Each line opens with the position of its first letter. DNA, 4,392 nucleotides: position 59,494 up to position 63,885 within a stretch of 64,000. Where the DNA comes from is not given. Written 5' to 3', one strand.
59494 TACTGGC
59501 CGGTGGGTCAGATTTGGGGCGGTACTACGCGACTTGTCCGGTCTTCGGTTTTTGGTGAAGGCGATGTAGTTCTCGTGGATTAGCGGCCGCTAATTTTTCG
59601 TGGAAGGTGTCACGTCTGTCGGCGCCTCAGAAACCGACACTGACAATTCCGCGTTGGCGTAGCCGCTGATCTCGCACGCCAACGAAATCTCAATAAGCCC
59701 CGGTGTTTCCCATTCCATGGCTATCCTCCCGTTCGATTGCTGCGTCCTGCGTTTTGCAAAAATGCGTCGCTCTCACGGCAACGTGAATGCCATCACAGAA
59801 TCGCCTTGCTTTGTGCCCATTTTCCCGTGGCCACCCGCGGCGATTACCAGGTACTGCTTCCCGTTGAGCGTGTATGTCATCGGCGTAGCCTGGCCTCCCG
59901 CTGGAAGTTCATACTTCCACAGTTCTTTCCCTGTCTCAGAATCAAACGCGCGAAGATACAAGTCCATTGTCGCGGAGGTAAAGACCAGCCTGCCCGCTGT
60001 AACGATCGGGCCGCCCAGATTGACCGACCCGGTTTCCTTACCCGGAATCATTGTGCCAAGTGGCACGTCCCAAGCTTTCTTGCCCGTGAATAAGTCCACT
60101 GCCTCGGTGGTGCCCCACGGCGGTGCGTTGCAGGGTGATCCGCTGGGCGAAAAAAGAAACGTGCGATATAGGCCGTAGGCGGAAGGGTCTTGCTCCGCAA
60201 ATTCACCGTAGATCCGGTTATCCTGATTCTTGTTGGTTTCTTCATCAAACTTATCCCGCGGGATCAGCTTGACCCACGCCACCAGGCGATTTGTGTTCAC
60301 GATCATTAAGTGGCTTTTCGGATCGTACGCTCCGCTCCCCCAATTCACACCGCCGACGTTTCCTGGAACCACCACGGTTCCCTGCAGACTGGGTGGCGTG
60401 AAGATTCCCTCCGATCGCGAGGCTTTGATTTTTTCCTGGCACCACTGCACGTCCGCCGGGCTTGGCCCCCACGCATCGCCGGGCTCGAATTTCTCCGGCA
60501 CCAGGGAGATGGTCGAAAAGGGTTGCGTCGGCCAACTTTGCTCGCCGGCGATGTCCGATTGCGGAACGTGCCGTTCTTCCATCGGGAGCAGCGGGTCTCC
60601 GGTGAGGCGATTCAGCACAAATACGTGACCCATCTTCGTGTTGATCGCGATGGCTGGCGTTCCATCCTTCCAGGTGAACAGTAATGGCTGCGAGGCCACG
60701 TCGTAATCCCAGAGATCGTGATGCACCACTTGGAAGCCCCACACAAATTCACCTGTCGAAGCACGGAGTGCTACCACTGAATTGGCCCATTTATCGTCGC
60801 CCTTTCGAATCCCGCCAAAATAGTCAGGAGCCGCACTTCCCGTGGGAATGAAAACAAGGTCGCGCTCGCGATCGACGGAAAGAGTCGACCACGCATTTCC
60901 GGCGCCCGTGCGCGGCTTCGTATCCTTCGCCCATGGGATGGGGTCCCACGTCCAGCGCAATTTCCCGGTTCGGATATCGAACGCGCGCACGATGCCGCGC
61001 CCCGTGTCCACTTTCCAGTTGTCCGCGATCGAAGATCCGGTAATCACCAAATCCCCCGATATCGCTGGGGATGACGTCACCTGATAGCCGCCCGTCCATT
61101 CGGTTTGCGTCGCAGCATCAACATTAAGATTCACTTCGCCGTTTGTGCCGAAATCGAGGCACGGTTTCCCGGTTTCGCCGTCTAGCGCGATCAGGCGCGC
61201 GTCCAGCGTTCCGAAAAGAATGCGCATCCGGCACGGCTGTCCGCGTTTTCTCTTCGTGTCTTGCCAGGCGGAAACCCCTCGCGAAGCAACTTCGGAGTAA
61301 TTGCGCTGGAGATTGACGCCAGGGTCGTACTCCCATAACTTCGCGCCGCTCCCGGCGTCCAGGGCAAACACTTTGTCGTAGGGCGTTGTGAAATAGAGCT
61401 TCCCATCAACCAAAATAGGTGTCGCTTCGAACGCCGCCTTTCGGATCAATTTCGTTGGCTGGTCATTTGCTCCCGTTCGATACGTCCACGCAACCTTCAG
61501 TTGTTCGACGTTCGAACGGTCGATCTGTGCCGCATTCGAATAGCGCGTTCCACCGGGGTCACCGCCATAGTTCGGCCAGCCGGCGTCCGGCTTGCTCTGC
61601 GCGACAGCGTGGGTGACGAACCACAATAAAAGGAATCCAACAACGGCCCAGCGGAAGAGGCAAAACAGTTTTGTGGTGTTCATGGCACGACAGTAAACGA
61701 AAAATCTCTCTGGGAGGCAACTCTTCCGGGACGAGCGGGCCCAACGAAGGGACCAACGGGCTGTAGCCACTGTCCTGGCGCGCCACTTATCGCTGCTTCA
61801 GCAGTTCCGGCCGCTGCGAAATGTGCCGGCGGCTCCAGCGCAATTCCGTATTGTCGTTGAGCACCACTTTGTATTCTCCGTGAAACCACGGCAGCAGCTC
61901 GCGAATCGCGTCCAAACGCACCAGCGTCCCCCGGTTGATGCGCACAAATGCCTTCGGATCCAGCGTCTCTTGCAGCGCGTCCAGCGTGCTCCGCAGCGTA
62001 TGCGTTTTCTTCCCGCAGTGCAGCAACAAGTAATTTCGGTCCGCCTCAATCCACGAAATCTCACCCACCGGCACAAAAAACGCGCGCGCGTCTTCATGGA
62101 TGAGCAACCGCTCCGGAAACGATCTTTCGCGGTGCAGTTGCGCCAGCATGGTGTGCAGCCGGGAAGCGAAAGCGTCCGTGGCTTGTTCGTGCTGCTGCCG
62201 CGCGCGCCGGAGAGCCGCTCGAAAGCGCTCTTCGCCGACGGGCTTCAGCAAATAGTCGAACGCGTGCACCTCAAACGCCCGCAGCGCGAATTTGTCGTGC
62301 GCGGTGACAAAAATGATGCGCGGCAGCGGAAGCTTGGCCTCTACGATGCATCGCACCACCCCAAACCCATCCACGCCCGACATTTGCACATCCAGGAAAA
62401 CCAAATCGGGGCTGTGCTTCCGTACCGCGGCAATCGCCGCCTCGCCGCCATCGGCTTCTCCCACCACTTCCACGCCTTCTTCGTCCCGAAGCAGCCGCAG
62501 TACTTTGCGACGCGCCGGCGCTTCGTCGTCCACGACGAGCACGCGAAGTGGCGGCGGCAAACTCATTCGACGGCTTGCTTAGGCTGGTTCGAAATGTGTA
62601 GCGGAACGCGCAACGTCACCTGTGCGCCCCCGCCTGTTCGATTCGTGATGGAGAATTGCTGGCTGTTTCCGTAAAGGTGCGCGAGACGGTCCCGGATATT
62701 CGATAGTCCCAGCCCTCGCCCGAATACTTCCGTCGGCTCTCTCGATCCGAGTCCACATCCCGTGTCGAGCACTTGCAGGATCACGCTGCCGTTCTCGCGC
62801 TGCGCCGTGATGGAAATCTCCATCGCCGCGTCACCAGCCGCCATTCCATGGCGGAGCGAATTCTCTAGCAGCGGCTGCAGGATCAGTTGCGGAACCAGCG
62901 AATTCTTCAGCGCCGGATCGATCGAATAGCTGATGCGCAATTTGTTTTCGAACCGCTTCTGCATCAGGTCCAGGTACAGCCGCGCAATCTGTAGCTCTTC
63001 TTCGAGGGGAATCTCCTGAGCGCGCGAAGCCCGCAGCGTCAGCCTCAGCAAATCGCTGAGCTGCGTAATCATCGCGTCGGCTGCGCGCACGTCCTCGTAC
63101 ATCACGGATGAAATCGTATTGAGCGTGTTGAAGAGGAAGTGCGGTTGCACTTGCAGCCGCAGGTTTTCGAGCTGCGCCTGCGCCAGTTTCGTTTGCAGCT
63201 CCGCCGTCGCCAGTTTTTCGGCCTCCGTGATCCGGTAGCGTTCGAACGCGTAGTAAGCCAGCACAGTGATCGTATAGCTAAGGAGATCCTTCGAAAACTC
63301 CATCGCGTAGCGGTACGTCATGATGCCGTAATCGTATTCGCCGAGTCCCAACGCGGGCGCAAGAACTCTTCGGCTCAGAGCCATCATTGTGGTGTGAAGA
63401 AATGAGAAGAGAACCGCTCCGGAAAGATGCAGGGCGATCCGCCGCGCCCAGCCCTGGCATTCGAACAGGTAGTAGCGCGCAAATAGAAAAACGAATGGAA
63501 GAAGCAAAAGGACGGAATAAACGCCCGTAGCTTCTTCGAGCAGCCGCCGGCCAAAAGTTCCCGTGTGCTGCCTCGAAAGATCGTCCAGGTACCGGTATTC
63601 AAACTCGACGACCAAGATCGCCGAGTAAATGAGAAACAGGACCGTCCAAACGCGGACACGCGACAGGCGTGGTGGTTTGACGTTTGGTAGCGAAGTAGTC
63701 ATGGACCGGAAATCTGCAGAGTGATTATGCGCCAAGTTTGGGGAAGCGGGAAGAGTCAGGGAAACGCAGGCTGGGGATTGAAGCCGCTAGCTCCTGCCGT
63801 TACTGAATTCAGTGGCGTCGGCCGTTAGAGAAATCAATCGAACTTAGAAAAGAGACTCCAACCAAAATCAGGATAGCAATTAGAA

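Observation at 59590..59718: Orphan PqqA-like RiPP precursor with a C-terminal extension, coupled to its client enzyme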

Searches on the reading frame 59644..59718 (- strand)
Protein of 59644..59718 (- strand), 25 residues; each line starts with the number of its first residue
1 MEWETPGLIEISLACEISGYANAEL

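Call 58: search_protein_families(library=pfam, proteins=[window:59644-59718:-], max_evalue=10)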
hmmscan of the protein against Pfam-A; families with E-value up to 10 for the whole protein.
seq(25 aa): 1 family
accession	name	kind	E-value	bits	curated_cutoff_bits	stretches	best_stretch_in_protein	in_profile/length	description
PF08042.16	PqqA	-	0.045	14.3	21.1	1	2-20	1-19/19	PqqA family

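Call 59: search_protein_families(library=ncbifam, proteins=[window:59644-59718:-], max_evalue=10)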
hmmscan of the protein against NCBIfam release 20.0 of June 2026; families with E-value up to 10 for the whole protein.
seq(25 aa): 1 family
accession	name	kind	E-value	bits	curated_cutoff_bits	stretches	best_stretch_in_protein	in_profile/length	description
TIGR02107.1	PQQ_syn_pqqA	equivalog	0.049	13.6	20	1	3-23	1-21/21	pyrroloquinoline quinone precursor peptide PqqA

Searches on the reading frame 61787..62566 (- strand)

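Call 16: search_protein_families(library=pfam, proteins=[window:61787-62566:-], max_evalue=0.001)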
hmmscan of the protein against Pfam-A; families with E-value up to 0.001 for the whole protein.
window:61787-62566:- (259 aa): 2 families
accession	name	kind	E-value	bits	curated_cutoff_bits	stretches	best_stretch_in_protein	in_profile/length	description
PF00072.30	Response_reg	-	5.5e-25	88.1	30.2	1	9-119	1-110/111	Response regulator receiver domain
PF04397.21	LytTR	-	1.2e-20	74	22.6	1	161-251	2-92/98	LytTr DNA-binding domain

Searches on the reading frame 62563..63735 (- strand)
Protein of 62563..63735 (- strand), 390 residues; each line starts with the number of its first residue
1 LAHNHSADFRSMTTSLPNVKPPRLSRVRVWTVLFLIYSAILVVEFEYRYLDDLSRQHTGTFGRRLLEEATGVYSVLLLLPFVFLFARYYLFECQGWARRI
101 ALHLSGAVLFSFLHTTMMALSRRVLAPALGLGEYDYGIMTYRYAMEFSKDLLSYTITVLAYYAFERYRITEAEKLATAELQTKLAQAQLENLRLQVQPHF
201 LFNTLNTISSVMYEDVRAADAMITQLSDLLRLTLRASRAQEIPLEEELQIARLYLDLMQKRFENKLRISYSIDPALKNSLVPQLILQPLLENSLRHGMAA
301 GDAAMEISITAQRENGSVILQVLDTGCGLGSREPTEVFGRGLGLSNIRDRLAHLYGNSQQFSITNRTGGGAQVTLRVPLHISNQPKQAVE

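Call 16: search_protein_families(library=pfam, proteins=[window:62563-63735:-], max_evalue=0.001)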
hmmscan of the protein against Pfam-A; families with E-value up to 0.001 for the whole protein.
window:62563-63735:- (390 aa): 2 families
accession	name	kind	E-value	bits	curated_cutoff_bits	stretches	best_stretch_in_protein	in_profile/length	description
PF06580.19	His_kinase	-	3.4e-24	85.3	25.2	1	187-266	1-81/81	Histidine kinase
PF02518.31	HATPase_c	-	6.8e-11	43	26.4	1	283-380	7-110/111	Histidine kinase-, DNA gyrase B-, and HSP90-like ATPase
